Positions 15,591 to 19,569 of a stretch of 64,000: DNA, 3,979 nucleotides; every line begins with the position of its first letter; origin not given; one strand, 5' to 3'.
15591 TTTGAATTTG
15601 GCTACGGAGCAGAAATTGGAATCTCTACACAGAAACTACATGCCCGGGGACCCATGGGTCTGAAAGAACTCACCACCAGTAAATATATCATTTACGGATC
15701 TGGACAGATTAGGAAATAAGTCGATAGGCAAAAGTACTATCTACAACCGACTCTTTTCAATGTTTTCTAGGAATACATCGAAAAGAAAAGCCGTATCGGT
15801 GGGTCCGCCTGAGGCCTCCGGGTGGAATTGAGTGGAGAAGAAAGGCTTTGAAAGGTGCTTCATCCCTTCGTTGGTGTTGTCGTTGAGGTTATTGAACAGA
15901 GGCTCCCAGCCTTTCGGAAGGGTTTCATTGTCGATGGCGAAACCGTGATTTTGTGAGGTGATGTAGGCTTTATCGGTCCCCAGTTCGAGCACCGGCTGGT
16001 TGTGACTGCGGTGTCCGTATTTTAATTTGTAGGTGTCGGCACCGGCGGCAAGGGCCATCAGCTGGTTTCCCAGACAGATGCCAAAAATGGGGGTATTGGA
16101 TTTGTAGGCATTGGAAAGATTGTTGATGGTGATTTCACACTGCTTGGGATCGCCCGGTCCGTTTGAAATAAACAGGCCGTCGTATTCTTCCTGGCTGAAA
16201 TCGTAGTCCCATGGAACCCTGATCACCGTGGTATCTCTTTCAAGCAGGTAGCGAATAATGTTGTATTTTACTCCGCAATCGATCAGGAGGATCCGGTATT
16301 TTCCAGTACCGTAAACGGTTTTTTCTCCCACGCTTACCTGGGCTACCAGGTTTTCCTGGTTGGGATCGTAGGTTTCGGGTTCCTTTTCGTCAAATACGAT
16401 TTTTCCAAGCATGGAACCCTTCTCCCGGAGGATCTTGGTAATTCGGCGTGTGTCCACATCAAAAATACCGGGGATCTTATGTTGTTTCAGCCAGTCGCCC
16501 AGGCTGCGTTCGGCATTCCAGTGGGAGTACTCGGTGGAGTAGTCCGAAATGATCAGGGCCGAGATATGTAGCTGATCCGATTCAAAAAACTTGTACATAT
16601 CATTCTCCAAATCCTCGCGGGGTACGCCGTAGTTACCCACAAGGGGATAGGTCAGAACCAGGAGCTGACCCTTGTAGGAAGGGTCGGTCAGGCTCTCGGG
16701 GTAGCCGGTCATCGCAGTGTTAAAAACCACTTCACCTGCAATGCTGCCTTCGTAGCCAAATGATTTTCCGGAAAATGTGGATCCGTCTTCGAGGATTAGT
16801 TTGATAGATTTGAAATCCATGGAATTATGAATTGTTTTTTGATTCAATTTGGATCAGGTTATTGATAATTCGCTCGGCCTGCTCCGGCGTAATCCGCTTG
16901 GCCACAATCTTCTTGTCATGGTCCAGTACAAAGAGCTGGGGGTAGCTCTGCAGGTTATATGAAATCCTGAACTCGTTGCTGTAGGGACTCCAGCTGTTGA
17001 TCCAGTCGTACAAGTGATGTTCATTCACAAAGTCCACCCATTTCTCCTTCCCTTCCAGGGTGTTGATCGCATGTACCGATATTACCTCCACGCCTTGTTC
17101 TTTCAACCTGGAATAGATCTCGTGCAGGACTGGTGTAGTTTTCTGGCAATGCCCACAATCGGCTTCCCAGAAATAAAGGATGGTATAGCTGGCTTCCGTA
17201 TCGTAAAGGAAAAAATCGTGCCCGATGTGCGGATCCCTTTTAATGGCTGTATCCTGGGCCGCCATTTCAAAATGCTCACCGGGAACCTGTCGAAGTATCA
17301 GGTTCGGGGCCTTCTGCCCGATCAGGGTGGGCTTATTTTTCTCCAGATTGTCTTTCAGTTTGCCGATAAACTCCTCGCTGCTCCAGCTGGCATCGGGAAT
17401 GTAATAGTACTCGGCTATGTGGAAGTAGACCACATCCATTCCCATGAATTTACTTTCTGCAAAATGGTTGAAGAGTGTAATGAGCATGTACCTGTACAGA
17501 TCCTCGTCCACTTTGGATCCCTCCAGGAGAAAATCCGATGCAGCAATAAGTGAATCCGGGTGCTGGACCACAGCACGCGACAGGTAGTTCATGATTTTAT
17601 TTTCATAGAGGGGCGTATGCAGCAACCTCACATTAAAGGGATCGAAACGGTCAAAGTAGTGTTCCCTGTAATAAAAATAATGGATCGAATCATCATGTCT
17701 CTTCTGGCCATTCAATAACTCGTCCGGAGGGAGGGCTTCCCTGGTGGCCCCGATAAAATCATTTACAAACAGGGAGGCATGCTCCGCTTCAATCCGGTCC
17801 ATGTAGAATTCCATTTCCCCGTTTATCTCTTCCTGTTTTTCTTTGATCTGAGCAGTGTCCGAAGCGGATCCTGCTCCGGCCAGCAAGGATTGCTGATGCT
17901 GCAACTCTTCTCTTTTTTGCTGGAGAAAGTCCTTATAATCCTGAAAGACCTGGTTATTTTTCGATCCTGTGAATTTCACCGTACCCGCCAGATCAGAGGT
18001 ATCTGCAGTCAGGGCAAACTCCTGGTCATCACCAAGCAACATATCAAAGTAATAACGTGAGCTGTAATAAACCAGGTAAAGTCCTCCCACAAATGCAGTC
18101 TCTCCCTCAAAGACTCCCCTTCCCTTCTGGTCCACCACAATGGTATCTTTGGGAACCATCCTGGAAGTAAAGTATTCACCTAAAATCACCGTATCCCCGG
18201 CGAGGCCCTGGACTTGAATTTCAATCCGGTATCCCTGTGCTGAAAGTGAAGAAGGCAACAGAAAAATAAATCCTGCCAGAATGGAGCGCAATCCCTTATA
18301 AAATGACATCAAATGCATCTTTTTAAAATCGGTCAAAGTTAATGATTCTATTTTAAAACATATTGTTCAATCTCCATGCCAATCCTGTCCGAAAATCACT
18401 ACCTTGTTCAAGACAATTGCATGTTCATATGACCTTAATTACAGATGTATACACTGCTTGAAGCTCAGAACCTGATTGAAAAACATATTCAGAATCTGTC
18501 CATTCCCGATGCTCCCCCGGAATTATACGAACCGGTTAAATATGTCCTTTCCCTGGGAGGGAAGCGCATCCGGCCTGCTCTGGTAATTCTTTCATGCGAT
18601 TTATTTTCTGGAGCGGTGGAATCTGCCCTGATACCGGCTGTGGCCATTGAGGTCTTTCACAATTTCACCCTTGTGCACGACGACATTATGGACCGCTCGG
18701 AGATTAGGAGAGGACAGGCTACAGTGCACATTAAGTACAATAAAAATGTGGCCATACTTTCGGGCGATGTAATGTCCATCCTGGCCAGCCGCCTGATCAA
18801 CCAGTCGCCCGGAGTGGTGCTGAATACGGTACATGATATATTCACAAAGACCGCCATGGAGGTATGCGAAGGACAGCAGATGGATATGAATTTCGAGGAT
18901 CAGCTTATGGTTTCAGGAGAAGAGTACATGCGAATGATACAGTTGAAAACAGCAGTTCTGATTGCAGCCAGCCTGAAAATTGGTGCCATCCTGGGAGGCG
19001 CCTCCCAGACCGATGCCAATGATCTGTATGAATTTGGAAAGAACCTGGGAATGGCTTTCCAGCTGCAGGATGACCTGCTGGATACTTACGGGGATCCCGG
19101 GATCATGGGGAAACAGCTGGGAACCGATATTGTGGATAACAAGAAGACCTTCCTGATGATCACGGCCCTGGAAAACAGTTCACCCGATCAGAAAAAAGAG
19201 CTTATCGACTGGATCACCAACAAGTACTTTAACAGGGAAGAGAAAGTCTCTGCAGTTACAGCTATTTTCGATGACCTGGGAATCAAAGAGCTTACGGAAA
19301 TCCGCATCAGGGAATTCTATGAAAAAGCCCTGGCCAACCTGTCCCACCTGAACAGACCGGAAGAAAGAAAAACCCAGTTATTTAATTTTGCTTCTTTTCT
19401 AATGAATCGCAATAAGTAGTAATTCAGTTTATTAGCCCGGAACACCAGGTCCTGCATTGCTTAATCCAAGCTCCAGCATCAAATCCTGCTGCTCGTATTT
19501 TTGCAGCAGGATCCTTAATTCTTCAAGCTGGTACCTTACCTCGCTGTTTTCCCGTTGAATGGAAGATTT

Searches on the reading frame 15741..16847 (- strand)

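Call 76: search_protein_families(library=pfam, proteins=[window:15741-16847:-], max_evalue=0.00001)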
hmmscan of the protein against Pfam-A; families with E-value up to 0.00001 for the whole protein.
window:15741-16847:- (368 aa): 3 families
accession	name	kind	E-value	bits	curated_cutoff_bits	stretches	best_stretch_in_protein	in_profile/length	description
PF00117.34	GATase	-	6.1e-55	186.3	22.8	1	187-361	1-189/190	Glutamine amidotransferase class-I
PF00988.28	CPSase_sm_chain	-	7e-52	175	27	1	17-150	1-126/126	Carbamoyl-phosphate synthase small chain, CPSase domain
PF07722.19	Peptidase_C26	-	4.4e-07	30.3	20.5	0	233-283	87-143/219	Peptidase C26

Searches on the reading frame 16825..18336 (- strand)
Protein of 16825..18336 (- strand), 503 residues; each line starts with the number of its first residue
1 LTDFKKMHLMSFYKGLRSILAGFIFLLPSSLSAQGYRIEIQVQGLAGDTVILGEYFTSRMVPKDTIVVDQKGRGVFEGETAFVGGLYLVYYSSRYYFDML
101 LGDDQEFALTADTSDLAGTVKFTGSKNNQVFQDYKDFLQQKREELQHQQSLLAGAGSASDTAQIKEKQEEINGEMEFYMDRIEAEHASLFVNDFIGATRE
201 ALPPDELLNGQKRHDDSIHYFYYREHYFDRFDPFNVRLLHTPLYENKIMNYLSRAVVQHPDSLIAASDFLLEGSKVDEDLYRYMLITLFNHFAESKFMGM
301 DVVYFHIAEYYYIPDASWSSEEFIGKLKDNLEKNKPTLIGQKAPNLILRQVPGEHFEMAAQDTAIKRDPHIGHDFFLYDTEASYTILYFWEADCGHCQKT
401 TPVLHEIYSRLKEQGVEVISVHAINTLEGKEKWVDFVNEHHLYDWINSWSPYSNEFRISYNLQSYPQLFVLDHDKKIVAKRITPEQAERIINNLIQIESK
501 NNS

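Call 76: search_protein_families(library=pfam, proteins=[window:16825-18336:-], max_evalue=0.00001)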
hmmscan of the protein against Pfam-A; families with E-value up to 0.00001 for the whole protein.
window:16825-18336:- (503 aa): 4 families
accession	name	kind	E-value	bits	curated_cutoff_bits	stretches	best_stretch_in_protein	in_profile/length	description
PF13905.12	Thioredoxin_8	-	2.7e-14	53.7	27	1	384-477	3-94/94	Thioredoxin-like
PF14289.11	DUF4369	-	4.5e-10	40.4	25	1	36-131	1-91/91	Domain of unknown function (DUF4369)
PF00578.27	AhpC-TSA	-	5.7e-10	39.7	26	1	369-479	12-123/124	AhpC/TSA family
PF08534.16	Redoxin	-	2.1e-07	31.3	26.6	1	378-488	24-141/148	Redoxin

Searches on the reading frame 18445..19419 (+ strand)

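Call 76: search_protein_families(library=pfam, proteins=[window:18445-19419:+], max_evalue=0.00001)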
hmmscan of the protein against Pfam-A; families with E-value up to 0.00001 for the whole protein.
window:18445-19419:+ (324 aa): 1 family
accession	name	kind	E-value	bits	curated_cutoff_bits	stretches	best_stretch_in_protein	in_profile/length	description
PF00348.22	polyprenyl_synt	-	3.2e-79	266.1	27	1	25-272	2-248/251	Polyprenyl synthetase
